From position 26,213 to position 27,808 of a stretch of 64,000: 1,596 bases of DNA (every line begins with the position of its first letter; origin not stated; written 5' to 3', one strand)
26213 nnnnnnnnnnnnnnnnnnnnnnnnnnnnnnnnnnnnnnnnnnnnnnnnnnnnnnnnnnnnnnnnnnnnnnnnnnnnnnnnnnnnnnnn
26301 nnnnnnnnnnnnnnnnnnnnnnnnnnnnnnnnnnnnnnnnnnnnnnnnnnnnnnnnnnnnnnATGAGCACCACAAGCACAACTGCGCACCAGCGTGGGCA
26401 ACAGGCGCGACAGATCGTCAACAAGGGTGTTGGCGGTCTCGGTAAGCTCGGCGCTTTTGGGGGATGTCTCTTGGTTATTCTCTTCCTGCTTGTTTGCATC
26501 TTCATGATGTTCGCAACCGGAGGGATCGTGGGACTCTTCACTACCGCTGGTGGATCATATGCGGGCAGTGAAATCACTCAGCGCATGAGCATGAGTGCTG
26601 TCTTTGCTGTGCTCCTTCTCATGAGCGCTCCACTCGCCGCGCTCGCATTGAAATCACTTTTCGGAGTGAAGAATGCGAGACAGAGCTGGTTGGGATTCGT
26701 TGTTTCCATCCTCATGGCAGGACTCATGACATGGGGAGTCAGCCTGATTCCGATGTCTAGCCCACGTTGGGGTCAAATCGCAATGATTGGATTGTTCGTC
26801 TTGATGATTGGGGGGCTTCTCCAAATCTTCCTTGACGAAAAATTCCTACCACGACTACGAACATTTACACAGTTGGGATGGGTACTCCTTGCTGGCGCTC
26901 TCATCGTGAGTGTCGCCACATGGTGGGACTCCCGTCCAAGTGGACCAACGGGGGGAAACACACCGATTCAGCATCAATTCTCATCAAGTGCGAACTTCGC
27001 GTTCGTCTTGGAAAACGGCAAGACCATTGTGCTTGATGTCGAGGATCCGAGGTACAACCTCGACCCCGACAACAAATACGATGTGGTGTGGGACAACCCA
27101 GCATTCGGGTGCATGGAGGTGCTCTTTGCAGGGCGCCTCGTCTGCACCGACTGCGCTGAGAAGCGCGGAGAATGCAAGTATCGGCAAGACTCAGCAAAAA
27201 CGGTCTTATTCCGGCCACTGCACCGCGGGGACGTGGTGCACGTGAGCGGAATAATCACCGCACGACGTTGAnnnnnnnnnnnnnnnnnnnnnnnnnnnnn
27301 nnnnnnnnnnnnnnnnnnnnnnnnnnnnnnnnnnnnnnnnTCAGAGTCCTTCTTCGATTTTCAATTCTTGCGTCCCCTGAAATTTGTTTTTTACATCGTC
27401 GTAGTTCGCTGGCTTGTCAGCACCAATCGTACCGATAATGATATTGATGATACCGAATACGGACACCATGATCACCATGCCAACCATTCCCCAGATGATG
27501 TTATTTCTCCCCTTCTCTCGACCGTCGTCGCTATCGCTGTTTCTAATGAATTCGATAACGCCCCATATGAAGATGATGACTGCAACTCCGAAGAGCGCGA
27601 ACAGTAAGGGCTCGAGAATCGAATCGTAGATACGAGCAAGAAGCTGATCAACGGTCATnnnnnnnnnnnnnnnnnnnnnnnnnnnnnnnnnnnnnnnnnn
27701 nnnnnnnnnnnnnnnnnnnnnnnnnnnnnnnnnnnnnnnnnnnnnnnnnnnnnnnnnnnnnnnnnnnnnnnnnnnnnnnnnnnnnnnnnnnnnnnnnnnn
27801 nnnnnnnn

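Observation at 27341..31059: Tandem array of seven divergent pilin-like small two-TM proteins behind a solute-binding protein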

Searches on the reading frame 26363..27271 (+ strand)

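Call 3: search_protein_families(library=pfam, proteins=[window:26363-27271:+], max_evalue=1)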
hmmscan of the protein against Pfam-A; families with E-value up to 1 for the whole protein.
window:26363-27271:+ (302 aa): 2 families
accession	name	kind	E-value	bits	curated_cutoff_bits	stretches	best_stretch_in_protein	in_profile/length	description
PF01027.25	Bax1-I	-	0.052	13.8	34.1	1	37-189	17-169/207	Inhibitor of apoptosis-promoting Bax1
PF13346.12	ABC2_membrane_5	-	0.53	10.2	25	0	46-124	85-162/205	ABC-2 family transporter protein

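Call 48: search_protein_families(library=ncbifam, proteins=[window:26363-27271:+], max_evalue=0.01)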
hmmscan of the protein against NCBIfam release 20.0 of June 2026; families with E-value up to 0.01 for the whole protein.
window:26363-27271:+ (302 aa): 0 families

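Call 68: search_protein_families(library=padloc, proteins=[window:26363-27271:+], max_evalue=0.01)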
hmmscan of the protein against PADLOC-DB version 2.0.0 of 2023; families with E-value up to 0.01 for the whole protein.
window:26363-27271:+ (302 aa): 0 families

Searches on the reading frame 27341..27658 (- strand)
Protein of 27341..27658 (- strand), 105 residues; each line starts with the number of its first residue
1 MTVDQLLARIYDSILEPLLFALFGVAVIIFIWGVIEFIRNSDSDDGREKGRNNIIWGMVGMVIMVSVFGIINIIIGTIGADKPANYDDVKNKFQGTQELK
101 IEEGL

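Call 3: search_protein_families(library=pfam, proteins=[window:27341-27658:-], max_evalue=1)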
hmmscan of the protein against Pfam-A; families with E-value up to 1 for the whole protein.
window:27341-27658:- (105 aa): 6 families
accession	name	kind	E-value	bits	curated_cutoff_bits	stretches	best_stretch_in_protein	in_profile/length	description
PF18895.5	T4SS_pilin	-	2.4e-07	31.2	26.6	1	8-74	6-71/71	Type IV secretion system pilin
PF13268.11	DUF4059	-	0.021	15.7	25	1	7-75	2-70/72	Protein of unknown function (DUF4059)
PF00335.26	Tetraspanin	-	0.051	13.7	32.1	1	18-73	10-68/225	Tetraspanin family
PF22503.1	DUF6992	-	0.054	14.1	27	1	22-65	2-43/122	Family of unknown function (DUF6992)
PF25184.1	YxzE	-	0.11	14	40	0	58-81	1-24/65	YxzE-like putative bacteriocin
PF16015.10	Promethin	-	0.58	10.4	27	1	14-38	76-100/106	Promethin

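Call 48: search_protein_families(library=ncbifam, proteins=[window:27341-27658:-], max_evalue=0.01)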
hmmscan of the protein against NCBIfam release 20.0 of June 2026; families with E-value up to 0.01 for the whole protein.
window:27341-27658:- (105 aa): 1 family
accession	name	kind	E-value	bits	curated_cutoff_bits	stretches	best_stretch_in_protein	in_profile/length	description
NF045849.1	ICE_MMCAP2_0565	equivalog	6.4e-10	38.6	40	1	10-78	12-80/80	Mbov_0395 family pilin-like conjugal transfer protein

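Call 68: search_protein_families(library=padloc, proteins=[window:27341-27658:-], max_evalue=0.01)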
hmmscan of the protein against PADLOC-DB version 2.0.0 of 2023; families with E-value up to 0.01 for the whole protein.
window:27341-27658:- (105 aa): 0 families

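Call 69: search_protein_families(library=phrogs, proteins=[window:27341-27658:-], max_evalue=0.01)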
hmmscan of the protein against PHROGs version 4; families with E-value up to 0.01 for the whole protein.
window:27341-27658:- (105 aa): 1 family
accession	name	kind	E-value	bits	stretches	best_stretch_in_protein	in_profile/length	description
phrog_1374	-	unknown function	0.0042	17.9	0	14-51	42-79/89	-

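Call 73: search_protein_representatives(alignment_id=A1)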
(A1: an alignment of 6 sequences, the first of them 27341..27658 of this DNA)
Query: 6 sequences, 132 profile positions. Proteins with E-value up to 0.001 (for the whole library): 65528; up to 1e-10: 10333; up to 1e-30: 80. The best 150 are listed.
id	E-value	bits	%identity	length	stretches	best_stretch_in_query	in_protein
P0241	5.9e-63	227.1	-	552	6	9-112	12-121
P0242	1.4e-55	203.3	-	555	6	1-111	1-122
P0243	3.8e-55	201.8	-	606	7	6-111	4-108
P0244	9.6e-52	190.8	-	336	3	5-117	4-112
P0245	2.3e-50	186.4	-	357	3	2-119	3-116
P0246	3.6e-50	185.7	-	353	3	40-121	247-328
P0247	8.0e-50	184.6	-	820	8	47-110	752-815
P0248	5.9e-48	178.5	-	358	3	1-120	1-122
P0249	1.5e-47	177.3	-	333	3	33-116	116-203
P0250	3.5e-47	176.0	-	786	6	11-114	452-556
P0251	8.1e-47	174.9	-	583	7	41-112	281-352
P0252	2.7e-46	173.2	-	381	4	8-109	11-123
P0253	5.3e-46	172.2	-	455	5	8-106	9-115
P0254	8.7e-46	171.5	-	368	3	40-117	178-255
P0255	1.6e-45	170.6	-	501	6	41-111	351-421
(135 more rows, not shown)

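Call 80: search_dna_similar(query=window:27341-27658:-, collection=plasmids, mode=protein, max_evalue=1, max_rows=15)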
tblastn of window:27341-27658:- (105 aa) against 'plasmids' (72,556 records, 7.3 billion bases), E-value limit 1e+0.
No match.
